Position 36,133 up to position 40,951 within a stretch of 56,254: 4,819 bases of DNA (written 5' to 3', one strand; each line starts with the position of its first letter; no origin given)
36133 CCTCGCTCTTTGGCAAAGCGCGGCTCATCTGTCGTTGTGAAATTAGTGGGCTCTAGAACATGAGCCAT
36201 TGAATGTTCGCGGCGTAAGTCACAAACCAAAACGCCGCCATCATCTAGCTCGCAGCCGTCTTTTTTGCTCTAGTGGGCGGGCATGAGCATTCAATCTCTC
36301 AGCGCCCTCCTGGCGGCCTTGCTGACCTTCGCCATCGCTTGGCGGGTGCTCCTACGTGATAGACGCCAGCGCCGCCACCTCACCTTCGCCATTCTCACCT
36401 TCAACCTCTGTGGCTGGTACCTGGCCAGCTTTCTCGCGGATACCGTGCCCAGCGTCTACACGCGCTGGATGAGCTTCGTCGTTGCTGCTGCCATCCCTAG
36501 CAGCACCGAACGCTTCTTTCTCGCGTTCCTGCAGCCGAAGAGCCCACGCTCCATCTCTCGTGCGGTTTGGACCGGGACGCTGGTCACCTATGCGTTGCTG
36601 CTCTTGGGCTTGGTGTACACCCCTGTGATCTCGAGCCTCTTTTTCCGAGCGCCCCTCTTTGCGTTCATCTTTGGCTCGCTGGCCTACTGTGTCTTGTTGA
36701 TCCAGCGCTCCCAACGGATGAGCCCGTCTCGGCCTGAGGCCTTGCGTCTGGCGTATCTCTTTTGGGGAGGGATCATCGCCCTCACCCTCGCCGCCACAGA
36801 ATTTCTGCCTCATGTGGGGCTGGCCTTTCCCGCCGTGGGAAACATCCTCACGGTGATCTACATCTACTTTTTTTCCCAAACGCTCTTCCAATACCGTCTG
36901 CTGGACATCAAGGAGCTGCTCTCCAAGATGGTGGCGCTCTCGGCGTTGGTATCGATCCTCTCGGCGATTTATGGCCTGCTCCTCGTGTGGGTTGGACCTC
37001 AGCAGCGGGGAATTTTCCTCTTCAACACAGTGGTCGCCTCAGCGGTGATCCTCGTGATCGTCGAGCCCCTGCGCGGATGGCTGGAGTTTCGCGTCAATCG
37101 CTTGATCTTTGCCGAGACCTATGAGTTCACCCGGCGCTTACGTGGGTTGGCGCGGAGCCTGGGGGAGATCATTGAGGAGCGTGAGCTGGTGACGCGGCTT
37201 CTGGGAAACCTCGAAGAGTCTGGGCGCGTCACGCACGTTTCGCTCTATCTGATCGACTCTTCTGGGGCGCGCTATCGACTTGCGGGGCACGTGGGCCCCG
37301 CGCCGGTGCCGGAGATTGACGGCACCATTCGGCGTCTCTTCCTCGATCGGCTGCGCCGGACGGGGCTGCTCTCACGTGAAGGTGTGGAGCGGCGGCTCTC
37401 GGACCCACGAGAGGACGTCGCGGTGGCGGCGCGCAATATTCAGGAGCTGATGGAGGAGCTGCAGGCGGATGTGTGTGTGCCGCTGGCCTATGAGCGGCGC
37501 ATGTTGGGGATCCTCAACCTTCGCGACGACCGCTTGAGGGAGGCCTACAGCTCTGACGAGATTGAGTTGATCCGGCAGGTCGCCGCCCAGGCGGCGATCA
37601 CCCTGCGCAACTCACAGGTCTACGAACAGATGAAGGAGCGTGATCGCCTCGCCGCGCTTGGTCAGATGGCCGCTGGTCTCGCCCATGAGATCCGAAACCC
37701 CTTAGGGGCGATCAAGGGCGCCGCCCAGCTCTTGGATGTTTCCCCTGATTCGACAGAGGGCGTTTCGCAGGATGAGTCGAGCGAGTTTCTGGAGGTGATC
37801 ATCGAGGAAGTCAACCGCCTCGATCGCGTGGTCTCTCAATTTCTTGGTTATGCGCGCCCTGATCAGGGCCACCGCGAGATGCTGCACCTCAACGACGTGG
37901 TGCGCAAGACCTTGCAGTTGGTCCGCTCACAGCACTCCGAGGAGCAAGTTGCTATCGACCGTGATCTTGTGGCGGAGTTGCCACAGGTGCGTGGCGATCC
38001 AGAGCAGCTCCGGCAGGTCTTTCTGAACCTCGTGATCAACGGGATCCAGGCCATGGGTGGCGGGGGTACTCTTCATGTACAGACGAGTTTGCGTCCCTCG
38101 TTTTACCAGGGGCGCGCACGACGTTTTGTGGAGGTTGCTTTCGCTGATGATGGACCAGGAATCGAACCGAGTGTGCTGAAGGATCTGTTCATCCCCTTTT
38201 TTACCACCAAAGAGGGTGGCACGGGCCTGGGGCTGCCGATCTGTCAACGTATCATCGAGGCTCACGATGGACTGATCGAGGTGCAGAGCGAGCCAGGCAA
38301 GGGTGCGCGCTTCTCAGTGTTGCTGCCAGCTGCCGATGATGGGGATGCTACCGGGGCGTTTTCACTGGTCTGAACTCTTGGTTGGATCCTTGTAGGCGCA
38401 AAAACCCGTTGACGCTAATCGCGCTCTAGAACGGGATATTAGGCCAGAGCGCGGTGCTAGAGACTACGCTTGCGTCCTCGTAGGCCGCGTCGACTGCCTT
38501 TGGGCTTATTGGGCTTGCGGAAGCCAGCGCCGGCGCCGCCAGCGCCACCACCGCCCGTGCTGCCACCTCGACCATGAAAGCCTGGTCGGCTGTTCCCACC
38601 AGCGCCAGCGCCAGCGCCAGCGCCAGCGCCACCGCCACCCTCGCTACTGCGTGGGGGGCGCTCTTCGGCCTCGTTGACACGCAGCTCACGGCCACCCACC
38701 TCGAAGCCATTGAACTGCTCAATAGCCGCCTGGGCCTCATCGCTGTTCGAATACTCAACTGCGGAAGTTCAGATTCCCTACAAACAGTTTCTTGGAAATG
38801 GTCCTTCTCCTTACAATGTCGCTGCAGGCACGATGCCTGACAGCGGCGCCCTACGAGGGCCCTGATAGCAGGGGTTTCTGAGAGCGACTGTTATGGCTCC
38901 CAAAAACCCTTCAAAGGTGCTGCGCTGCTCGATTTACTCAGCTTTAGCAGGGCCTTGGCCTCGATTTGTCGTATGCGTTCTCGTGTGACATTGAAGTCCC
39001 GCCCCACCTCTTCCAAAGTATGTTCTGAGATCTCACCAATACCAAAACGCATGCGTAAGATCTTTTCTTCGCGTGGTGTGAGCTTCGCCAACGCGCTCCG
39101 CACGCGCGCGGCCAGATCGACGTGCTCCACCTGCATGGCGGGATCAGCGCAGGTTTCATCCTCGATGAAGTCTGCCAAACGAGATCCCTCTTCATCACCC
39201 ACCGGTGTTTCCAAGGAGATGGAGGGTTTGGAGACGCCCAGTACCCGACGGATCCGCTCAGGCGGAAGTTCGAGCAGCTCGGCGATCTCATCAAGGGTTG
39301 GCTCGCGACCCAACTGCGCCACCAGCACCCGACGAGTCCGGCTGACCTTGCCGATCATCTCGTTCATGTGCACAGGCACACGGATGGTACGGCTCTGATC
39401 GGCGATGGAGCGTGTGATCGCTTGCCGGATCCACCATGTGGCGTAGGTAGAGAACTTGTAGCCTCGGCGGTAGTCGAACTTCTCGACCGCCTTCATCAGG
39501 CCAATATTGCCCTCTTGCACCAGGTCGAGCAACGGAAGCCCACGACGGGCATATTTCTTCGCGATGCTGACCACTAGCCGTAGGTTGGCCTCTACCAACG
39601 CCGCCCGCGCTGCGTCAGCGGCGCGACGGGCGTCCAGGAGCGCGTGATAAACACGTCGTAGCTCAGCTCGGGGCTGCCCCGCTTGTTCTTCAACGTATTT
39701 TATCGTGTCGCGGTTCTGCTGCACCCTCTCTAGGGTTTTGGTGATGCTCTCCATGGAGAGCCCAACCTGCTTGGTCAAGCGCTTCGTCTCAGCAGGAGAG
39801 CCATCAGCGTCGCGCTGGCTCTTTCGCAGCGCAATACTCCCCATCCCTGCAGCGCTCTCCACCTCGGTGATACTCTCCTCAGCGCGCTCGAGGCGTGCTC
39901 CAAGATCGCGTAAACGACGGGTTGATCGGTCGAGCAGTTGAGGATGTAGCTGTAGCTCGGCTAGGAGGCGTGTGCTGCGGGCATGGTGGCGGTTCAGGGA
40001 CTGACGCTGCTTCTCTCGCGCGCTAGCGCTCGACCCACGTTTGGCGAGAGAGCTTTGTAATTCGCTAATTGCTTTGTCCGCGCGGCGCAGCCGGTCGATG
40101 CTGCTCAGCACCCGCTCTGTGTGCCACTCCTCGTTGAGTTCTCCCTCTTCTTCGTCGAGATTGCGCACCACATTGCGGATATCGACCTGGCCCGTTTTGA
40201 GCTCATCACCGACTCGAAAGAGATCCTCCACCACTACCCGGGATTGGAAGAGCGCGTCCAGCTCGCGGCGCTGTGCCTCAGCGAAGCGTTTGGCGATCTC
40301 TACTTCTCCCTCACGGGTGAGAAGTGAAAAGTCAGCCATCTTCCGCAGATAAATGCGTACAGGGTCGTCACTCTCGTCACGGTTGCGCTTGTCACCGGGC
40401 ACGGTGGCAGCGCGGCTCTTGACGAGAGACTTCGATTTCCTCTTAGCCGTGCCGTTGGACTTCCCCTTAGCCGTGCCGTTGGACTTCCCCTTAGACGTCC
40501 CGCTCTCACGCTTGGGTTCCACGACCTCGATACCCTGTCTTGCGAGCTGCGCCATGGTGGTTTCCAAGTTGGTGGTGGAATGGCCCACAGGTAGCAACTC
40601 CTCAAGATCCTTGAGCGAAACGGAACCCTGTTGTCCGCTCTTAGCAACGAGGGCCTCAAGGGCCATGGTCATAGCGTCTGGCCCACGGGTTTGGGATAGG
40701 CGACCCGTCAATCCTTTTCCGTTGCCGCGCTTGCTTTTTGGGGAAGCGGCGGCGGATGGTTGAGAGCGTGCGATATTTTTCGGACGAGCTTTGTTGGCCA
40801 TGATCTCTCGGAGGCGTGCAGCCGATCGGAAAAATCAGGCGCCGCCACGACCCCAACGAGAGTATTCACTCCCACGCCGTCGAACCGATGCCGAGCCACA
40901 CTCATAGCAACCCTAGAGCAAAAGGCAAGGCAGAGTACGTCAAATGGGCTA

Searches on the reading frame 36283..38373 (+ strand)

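Call 45: search_protein_families(library=pfam, proteins=[window:36283-38373:+], max_evalue=0.001)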
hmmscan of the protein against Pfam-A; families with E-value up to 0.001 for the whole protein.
window:36283-38373:+ (696 aa): 5 families
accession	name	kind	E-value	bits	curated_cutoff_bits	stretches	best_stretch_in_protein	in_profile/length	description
PF02518.31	HATPase_c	-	1.7e-23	83.6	26.4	1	571-684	1-110/111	Histidine kinase-, DNA gyrase B-, and HSP90-like ATPase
PF00512.31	HisKA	-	2.8e-16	59.7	26.9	1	459-529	2-66/66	His Kinase A (phospho-acceptor) domain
PF13185.12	GAF_2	-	2.5e-08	34.7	28.6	1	299-441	4-135/136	GAF domain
PF01590.32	GAF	-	1.2e-06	29.6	22.4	1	301-441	4-133/133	GAF domain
PF13492.12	GAF_3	-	1.5e-06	29.1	27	1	391-443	78-129/129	GAF domain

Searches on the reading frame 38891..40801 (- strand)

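Call 45: search_protein_families(library=pfam, proteins=[window:38891-40801:-], max_evalue=0.001)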
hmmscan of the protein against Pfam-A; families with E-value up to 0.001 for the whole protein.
window:38891-40801:- (636 aa): 5 families
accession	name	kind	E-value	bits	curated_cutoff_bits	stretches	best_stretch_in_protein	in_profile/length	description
PF04542.20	Sigma70_r2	-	1.5e-24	86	24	1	402-472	1-71/71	Sigma-70 region 2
PF04539.22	Sigma70_r3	-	4.6e-22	78.4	25.3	1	481-557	1-77/78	Sigma-70 region 3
PF04545.22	Sigma70_r4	-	2.4e-21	75.4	24.1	1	570-622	1-49/50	Sigma-70, region 4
PF00140.25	Sigma70_r1_2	-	4.9e-09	36.4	22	1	146-175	1-30/34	Sigma-70 factor, region 1.2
PF03979.19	Sigma70_r1_1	-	6.1e-06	26.6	22.5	1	46-106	5-64/81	Sigma-70 factor, region 1.1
